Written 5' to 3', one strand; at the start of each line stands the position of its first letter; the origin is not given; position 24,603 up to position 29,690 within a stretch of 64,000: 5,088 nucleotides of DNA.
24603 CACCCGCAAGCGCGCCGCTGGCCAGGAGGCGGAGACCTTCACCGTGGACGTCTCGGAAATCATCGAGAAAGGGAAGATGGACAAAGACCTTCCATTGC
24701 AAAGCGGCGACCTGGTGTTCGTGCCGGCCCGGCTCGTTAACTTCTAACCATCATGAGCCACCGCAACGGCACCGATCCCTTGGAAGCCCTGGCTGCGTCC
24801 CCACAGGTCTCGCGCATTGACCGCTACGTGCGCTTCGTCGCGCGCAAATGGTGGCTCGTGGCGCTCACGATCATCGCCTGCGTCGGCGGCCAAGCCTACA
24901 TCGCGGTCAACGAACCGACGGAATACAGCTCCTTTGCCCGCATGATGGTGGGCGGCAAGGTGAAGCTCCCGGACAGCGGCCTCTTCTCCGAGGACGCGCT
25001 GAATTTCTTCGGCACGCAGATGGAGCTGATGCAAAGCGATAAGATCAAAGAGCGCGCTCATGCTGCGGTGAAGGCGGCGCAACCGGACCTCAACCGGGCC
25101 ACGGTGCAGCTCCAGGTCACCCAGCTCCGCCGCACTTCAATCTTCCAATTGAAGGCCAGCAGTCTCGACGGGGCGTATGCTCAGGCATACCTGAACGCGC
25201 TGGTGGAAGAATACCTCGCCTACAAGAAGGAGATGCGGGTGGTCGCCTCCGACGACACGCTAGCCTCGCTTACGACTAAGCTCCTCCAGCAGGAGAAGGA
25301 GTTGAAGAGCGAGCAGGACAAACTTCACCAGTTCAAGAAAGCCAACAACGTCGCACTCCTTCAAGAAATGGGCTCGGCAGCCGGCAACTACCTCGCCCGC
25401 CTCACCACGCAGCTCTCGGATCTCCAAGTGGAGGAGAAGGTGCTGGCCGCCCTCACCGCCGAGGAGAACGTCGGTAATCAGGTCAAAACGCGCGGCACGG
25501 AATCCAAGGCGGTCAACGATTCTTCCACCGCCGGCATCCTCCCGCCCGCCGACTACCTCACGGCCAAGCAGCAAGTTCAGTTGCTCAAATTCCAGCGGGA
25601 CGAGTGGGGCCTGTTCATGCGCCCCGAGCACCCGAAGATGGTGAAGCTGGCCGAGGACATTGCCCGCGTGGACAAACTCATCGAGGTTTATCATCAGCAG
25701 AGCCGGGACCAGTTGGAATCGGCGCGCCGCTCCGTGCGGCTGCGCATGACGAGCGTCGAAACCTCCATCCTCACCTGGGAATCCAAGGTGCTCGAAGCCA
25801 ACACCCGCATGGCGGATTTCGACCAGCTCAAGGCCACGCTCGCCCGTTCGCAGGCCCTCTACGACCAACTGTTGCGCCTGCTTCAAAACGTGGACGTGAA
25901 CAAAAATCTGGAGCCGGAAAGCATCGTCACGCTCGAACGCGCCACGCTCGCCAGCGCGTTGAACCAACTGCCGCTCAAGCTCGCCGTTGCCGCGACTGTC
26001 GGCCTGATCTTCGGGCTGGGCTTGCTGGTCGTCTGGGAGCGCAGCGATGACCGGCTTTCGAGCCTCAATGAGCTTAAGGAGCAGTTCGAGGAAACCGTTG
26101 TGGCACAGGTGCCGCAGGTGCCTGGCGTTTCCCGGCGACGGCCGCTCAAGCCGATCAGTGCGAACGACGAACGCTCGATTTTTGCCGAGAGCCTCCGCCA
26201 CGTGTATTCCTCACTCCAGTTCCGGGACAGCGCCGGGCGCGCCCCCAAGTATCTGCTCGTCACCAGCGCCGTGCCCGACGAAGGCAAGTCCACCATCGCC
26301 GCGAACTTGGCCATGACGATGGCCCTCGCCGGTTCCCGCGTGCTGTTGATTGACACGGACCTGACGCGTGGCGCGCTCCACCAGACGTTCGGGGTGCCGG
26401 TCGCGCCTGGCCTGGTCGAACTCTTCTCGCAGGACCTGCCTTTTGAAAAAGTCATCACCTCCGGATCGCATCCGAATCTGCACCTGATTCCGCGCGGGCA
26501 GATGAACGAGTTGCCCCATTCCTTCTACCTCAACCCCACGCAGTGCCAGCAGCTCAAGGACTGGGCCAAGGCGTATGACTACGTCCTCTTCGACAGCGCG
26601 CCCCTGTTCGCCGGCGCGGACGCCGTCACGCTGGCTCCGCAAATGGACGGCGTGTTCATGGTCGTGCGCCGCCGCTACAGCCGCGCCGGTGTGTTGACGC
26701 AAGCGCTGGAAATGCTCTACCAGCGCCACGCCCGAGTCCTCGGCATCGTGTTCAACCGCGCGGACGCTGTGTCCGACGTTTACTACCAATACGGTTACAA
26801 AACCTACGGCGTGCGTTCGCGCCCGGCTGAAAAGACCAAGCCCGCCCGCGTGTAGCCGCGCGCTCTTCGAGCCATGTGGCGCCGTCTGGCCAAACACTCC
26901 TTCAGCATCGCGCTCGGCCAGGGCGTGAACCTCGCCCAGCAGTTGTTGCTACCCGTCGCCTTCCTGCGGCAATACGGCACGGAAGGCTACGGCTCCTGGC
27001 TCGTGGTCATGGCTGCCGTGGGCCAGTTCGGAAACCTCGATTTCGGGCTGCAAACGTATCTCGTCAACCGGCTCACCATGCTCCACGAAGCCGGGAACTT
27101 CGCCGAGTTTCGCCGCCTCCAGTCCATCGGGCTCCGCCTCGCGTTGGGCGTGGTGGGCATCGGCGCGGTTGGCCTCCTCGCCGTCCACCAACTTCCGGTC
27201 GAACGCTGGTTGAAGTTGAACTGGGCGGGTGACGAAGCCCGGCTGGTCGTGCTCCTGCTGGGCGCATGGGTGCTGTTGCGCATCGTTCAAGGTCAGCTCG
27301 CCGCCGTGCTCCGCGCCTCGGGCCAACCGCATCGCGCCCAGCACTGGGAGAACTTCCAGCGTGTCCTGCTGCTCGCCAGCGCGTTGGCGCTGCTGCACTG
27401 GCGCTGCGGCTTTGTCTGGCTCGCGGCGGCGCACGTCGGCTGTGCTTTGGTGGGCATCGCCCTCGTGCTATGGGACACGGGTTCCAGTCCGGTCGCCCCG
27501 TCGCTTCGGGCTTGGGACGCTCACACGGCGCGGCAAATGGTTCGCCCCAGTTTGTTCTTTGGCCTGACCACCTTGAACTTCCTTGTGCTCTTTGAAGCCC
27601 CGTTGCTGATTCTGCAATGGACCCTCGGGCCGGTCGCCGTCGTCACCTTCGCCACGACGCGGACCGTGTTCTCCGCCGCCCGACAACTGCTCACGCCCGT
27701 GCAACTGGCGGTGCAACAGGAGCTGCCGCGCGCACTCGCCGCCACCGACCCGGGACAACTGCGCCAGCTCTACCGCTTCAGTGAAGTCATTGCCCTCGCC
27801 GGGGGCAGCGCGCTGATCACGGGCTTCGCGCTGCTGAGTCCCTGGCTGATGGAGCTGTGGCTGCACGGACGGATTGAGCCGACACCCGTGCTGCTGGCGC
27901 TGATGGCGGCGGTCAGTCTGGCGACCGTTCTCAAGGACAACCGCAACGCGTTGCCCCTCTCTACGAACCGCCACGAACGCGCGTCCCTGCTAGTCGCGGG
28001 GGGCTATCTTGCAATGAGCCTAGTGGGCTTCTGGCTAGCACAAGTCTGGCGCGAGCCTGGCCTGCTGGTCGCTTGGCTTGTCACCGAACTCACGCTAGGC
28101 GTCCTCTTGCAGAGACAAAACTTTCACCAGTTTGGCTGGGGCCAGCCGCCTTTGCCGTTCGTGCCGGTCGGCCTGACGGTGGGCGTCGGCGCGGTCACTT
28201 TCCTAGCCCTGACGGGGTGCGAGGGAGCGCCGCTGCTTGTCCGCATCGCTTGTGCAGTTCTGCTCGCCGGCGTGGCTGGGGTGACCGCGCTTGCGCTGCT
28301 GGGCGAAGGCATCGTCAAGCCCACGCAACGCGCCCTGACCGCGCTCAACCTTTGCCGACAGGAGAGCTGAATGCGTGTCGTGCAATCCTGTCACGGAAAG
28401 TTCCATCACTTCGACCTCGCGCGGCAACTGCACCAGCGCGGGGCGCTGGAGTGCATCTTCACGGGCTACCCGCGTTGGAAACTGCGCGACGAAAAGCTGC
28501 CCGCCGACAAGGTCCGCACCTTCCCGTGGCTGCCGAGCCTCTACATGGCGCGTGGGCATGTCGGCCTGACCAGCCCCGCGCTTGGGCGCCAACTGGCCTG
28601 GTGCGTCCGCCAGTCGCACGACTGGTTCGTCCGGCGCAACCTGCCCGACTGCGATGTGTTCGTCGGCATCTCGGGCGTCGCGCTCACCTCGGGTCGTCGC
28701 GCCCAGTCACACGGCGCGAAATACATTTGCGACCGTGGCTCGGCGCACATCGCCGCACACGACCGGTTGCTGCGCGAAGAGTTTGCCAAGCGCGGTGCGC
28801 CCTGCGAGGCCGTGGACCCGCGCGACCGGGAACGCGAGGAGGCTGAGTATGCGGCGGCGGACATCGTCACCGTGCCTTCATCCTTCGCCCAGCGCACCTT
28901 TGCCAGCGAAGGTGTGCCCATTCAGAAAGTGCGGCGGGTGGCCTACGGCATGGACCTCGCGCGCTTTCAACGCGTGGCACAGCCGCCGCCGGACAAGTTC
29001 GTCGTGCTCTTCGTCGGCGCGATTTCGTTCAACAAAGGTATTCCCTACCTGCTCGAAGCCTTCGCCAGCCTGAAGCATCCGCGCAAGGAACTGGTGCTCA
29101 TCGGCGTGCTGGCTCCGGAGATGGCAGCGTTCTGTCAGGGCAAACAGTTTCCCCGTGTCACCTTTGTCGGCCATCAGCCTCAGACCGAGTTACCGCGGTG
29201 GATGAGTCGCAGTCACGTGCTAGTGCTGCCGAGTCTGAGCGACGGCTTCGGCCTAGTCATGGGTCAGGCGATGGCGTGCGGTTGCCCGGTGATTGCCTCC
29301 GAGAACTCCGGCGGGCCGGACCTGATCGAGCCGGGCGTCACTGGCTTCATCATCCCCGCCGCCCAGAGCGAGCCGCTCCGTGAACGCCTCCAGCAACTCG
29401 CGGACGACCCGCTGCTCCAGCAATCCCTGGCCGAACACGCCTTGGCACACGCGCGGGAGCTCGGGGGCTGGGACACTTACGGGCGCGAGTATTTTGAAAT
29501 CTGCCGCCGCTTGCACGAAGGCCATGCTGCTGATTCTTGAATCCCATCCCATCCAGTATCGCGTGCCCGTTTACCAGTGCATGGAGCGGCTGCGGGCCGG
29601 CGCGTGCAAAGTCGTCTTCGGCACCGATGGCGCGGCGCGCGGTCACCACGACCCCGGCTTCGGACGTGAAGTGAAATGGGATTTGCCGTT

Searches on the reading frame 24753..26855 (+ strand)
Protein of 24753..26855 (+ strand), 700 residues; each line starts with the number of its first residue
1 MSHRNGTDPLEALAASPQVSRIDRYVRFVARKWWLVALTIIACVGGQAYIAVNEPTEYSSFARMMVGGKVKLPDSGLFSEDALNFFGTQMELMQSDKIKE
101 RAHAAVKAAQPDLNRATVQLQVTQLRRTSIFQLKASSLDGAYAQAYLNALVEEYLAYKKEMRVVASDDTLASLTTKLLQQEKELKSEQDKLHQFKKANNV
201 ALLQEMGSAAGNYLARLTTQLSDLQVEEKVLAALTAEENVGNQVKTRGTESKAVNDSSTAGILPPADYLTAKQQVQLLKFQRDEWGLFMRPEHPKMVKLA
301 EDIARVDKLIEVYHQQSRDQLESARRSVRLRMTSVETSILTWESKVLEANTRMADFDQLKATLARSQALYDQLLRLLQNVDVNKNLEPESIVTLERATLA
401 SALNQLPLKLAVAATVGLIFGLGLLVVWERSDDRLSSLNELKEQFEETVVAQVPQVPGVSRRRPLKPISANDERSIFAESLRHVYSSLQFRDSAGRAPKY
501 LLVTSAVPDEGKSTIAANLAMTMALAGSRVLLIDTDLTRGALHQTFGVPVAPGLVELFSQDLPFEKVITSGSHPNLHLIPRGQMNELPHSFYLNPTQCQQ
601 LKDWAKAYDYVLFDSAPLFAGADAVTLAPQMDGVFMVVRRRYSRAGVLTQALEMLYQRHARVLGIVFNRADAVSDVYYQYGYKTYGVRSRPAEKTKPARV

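Call 75: search_protein_families(library=pfam, proteins=[window:24753-26855:+], max_evalue=0.001)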
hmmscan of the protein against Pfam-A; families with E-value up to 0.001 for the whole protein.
window:24753-26855:+ (700 aa): 4 families
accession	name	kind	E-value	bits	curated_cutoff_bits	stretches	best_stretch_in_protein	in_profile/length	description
PF13614.12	AAA_31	-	9.3e-11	42.4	27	1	511-646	14-156/177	AAA domain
PF01656.29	CbiA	-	3.5e-08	33.9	25.4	1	509-671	9-84/125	CobQ/CobB/MinD/ParA nucleotide binding domain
PF10609.15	ParA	-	1.6e-05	24.9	27.1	1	501-668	6-173/246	NUBPL iron-transfer P-loop NTPase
PF06564.18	CBP_BcsQ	-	0.00013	22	21.3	1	510-639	13-146/234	Cellulose biosynthesis protein BcsQ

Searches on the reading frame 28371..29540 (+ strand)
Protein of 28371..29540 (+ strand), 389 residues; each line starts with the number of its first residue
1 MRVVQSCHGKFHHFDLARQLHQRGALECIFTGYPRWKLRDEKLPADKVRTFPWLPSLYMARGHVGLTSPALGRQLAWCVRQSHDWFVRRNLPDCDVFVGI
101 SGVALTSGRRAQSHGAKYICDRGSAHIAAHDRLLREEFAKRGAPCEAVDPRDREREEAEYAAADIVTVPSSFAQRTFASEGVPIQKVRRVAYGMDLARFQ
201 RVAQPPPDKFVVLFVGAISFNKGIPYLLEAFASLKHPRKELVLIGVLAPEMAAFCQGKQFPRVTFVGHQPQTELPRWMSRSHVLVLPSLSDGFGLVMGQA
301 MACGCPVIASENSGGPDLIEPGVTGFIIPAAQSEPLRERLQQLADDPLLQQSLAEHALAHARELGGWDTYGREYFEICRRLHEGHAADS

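Call 75: search_protein_families(library=pfam, proteins=[window:28371-29540:+], max_evalue=0.001)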
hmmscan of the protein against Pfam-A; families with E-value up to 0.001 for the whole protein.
window:28371-29540:+ (389 aa): 4 families
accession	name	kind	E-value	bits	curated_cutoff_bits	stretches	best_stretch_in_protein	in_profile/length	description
PF00534.26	Glycos_transf_1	-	1.2e-31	110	26.4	1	202-357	8-169/172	Glycosyl transferases group 1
PF13692.12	Glyco_trans_1_4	-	2.2e-30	106.2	27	1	210-346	2-142/142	Glycosyl transferases group 1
PF20706.3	GT4-conflict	-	3.5e-12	46.5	26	1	167-322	152-323/385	Family 4 Glycosyltransferase in conflict systems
PF13524.12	Glyco_trans_1_2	-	2.5e-07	31.2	25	1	257-362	21-130/144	Glycosyl transferase-like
